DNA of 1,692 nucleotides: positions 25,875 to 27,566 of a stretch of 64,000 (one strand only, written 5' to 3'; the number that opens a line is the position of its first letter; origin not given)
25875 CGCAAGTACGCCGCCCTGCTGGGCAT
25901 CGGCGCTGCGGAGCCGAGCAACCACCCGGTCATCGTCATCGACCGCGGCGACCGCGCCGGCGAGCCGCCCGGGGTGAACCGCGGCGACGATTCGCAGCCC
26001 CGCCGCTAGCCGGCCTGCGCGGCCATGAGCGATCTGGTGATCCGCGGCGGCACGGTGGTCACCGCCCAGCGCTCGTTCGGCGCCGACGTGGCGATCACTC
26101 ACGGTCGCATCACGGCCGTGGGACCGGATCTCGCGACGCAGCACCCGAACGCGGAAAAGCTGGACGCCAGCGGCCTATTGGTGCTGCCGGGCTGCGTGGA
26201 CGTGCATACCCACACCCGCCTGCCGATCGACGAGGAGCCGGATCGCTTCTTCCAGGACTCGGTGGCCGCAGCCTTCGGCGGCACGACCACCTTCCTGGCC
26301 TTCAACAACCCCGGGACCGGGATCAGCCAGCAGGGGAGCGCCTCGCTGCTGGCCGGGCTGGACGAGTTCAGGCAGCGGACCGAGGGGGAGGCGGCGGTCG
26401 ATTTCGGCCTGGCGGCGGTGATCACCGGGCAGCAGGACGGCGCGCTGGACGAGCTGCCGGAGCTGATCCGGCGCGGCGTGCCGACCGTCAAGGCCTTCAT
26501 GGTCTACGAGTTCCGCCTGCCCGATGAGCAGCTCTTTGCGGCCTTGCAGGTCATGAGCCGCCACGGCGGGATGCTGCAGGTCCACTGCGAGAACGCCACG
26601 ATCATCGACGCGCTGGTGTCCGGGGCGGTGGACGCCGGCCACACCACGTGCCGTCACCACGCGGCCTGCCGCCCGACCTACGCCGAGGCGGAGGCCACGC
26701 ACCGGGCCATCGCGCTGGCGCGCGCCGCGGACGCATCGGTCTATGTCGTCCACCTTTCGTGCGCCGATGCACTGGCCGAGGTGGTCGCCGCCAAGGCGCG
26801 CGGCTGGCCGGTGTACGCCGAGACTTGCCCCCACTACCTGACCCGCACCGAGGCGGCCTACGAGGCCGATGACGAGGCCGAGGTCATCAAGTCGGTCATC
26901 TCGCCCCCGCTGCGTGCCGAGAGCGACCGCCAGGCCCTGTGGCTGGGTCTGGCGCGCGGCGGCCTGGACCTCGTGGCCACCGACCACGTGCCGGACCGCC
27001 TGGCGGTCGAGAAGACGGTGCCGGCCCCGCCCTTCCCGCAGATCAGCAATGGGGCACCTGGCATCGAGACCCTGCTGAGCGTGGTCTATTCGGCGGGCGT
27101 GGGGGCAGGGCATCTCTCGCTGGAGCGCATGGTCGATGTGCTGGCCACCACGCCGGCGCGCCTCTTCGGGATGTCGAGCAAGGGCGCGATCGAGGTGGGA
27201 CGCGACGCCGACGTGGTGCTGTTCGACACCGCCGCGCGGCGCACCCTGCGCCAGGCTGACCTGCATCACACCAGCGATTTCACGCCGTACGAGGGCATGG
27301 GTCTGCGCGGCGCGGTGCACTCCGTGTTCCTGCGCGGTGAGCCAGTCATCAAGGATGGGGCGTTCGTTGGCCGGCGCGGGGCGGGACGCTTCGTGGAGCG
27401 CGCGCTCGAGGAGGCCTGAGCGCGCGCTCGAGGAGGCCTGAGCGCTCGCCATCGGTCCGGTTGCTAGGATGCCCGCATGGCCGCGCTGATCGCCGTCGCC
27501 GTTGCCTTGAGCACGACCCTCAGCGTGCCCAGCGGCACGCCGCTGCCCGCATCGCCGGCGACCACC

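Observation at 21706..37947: Uricolytic locus with XDH, uricase, HIU hydrolase, OHCU decarboxylase, a cyclic amidohydrolase and malate synthase, but no recognisable allantoate-to-glyoxylate enzymes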

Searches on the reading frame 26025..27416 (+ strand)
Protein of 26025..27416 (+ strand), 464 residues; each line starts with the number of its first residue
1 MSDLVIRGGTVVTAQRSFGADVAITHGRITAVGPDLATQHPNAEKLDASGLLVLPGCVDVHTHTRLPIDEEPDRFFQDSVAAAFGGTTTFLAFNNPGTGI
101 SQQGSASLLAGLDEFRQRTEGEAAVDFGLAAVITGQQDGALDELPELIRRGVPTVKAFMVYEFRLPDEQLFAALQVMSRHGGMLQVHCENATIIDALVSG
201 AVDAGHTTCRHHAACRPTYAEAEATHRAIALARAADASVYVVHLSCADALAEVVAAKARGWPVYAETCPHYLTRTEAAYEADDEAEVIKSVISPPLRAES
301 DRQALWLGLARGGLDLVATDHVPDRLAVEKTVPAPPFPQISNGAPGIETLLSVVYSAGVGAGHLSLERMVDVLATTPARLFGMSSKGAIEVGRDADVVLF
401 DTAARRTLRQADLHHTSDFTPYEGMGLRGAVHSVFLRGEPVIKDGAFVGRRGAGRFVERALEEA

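Call 5: search_protein_families(library=pfam, proteins=[window:26025-27416:+], max_evalue=0.01)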
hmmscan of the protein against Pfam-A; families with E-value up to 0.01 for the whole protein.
window:26025-27416:+ (464 aa): 2 families
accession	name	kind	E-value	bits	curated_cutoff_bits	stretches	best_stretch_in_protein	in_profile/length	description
PF01979.26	Amidohydro_1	-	1e-21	78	25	1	52-441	1-345/345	Amidohydrolase family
PF07969.17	Amidohydro_3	-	5.7e-11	43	29.7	1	363-441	406-471/472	Amidohydrolase family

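Call 7: search_protein_families(library=ncbifam, proteins=[window:26025-27416:+], max_evalue=0.001)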
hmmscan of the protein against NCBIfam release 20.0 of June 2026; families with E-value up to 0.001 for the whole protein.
window:26025-27416:+ (464 aa): 66 families (the best 25 are shown)
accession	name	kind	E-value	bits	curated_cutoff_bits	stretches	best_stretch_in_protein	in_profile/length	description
TIGR02033.1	D-hydantoinase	equivalog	3.8e-128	428.3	393.25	1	5-459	2-454/454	dihydropyrimidinase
NF009941.0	PRK13404.1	subfamily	3.9e-124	414.9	647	1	3-462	5-464/478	dihydropyrimidinase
TIGR03178.1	allantoinase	equivalog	6.8e-86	288.8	357.85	1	3-458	1-440/441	allantoinase AllB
NF004839.0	PRK06189.1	equivalog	2.4e-81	273.7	631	1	2-460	3-448/451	allantoinase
NF002668.0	PRK02382.1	equivalog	4.5e-67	226.7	452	1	2-460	4-429/436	dihydroorotase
NF058539.1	ergo_uti2_ErtD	equivalog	5.5e-67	226.6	650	1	3-459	3-447/449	hydantoin-5-propionate amidohydrolase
NF006559.0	PRK09060.1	equivalog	1.9e-66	224.2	482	1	2-456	5-435/444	dihydroorotase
TIGR00857.1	pyrC_multi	subfamily_domain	1.1e-62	212.3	279.05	1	20-444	6-411/412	dihydroorotase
NF005960.0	PRK08044.1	equivalog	2.5e-62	211.1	688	1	3-458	4-449/453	allantoinase AllB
NF058538.1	ergo_util_ErtD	equivalog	5.9e-62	210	600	1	3-458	2-445/446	hydantoin-5-propionate amidohydrolase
NF006836.0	PRK09357.1-1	equivalog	6.1e-59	199.8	538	1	4-447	4-429/432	dihydroorotase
NF005751.0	PRK07575.1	equivalog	1.3e-57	195.2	529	1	2-447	3-425/440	dihydroorotase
NF006837.0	PRK09357.1-2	equivalog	6.7e-54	183.1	575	1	5-442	4-422/428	dihydroorotase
NF006688.0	PRK09236.1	equivalog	5.6e-53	180.3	535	1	1-450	1-434/444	dihydroorotase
NF006845.0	PRK09357.2-6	equivalog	6e-49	166.9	728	1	6-443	5-426/428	dihydroorotase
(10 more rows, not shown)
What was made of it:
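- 26025..27419 (+): Cyclic amidohydrolase of the D-hydantoinase clade. Inferred allantoinase that displaced AllB. TIGR02033 scores 428 (cutoff 393); AllB TIGR03178 scores 289 (cutoff 358) (call 7).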

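Call 29: search_solved_structures(query=window:26025-27416:+, max_evalue=1e-20, show_alignments=0)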
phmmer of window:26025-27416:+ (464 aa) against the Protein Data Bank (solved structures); distinct sequences matched with E-value up to 1e-20: 75 (the best 60 are shown).
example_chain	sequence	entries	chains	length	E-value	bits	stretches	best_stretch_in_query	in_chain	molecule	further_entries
3sfw_A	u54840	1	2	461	3.3e-101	342.5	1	6-460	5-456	Dihydropyrimidinase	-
4kqn_A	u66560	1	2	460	3.7e-100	339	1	6-461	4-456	D-hydantoinase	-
1yny_A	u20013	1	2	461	8e-100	337.9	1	6-461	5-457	D-Hydantoinase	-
4kir_A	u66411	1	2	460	8.7e-100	337.8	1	6-461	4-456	D-hydantoinase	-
1nfg_A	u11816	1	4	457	1e-86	294.7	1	3-459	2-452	D-hydantoinase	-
1k1d_A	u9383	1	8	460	8.8e-86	291.6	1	5-460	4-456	D-hydantoinase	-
1gkp_A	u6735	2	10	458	9.3e-76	258.6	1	4-459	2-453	HYDANTOINASE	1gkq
4tqt_A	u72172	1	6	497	4e-75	256.5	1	4-460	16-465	D-hydantoinase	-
5ykd_A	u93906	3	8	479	1e-72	248.5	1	3-460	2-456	D-hydantoinase/dihydropyrimidinase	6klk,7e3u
5e5c_A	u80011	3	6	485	1.1e-72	248.5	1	3-460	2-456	D-hydantoinase/dihydropyrimidinase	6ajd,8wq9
3dc8_A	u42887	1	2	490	2.9e-68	233.9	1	4-459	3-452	Dihydropyrimidinase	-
4gz7_A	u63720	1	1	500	1.4e-62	215.2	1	3-459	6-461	dihydropyrimidinase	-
4h00_A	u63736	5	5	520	1.6e-62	215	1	3-459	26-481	dihydropyrimidinase | Chromosome 8 SCAF14545, whole genome shotgun sequence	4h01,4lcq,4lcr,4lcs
2vr2_A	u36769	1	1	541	2e-59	204.8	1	2-459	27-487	DIHYDROPYRIMIDINASE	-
5nks_A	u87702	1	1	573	4.3e-59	203.7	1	4-459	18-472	Dihydropyrimidinase-related protein 4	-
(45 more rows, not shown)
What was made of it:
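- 26025..27419 (+): PDB matches: 3SFW/1YNY at about E-100, allantoinases at E-51 to E-56 (call 29).
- The enzyme passes the dihydropyrimidinase model and is closest to D-hydantoinase structures (calls 7, 29).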

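Call 53: search_solved_structures(query=window:26025-27416:+, max_evalue=1e-85, show_alignments=5)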
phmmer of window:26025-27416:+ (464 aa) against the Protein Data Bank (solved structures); distinct sequences matched with E-value up to 1e-85: 6.
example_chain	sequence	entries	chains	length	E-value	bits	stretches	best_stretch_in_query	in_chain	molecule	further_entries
3sfw_A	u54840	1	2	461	3.3e-101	342.5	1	6-460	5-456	Dihydropyrimidinase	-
4kqn_A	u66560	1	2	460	3.7e-100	339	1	6-461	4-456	D-hydantoinase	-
1yny_A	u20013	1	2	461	8e-100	337.9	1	6-461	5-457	D-Hydantoinase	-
4kir_A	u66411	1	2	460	8.7e-100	337.8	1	6-461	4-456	D-hydantoinase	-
1nfg_A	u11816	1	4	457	1e-86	294.7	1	3-459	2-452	D-hydantoinase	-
1k1d_A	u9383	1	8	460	8.8e-86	291.6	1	5-460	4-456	D-hydantoinase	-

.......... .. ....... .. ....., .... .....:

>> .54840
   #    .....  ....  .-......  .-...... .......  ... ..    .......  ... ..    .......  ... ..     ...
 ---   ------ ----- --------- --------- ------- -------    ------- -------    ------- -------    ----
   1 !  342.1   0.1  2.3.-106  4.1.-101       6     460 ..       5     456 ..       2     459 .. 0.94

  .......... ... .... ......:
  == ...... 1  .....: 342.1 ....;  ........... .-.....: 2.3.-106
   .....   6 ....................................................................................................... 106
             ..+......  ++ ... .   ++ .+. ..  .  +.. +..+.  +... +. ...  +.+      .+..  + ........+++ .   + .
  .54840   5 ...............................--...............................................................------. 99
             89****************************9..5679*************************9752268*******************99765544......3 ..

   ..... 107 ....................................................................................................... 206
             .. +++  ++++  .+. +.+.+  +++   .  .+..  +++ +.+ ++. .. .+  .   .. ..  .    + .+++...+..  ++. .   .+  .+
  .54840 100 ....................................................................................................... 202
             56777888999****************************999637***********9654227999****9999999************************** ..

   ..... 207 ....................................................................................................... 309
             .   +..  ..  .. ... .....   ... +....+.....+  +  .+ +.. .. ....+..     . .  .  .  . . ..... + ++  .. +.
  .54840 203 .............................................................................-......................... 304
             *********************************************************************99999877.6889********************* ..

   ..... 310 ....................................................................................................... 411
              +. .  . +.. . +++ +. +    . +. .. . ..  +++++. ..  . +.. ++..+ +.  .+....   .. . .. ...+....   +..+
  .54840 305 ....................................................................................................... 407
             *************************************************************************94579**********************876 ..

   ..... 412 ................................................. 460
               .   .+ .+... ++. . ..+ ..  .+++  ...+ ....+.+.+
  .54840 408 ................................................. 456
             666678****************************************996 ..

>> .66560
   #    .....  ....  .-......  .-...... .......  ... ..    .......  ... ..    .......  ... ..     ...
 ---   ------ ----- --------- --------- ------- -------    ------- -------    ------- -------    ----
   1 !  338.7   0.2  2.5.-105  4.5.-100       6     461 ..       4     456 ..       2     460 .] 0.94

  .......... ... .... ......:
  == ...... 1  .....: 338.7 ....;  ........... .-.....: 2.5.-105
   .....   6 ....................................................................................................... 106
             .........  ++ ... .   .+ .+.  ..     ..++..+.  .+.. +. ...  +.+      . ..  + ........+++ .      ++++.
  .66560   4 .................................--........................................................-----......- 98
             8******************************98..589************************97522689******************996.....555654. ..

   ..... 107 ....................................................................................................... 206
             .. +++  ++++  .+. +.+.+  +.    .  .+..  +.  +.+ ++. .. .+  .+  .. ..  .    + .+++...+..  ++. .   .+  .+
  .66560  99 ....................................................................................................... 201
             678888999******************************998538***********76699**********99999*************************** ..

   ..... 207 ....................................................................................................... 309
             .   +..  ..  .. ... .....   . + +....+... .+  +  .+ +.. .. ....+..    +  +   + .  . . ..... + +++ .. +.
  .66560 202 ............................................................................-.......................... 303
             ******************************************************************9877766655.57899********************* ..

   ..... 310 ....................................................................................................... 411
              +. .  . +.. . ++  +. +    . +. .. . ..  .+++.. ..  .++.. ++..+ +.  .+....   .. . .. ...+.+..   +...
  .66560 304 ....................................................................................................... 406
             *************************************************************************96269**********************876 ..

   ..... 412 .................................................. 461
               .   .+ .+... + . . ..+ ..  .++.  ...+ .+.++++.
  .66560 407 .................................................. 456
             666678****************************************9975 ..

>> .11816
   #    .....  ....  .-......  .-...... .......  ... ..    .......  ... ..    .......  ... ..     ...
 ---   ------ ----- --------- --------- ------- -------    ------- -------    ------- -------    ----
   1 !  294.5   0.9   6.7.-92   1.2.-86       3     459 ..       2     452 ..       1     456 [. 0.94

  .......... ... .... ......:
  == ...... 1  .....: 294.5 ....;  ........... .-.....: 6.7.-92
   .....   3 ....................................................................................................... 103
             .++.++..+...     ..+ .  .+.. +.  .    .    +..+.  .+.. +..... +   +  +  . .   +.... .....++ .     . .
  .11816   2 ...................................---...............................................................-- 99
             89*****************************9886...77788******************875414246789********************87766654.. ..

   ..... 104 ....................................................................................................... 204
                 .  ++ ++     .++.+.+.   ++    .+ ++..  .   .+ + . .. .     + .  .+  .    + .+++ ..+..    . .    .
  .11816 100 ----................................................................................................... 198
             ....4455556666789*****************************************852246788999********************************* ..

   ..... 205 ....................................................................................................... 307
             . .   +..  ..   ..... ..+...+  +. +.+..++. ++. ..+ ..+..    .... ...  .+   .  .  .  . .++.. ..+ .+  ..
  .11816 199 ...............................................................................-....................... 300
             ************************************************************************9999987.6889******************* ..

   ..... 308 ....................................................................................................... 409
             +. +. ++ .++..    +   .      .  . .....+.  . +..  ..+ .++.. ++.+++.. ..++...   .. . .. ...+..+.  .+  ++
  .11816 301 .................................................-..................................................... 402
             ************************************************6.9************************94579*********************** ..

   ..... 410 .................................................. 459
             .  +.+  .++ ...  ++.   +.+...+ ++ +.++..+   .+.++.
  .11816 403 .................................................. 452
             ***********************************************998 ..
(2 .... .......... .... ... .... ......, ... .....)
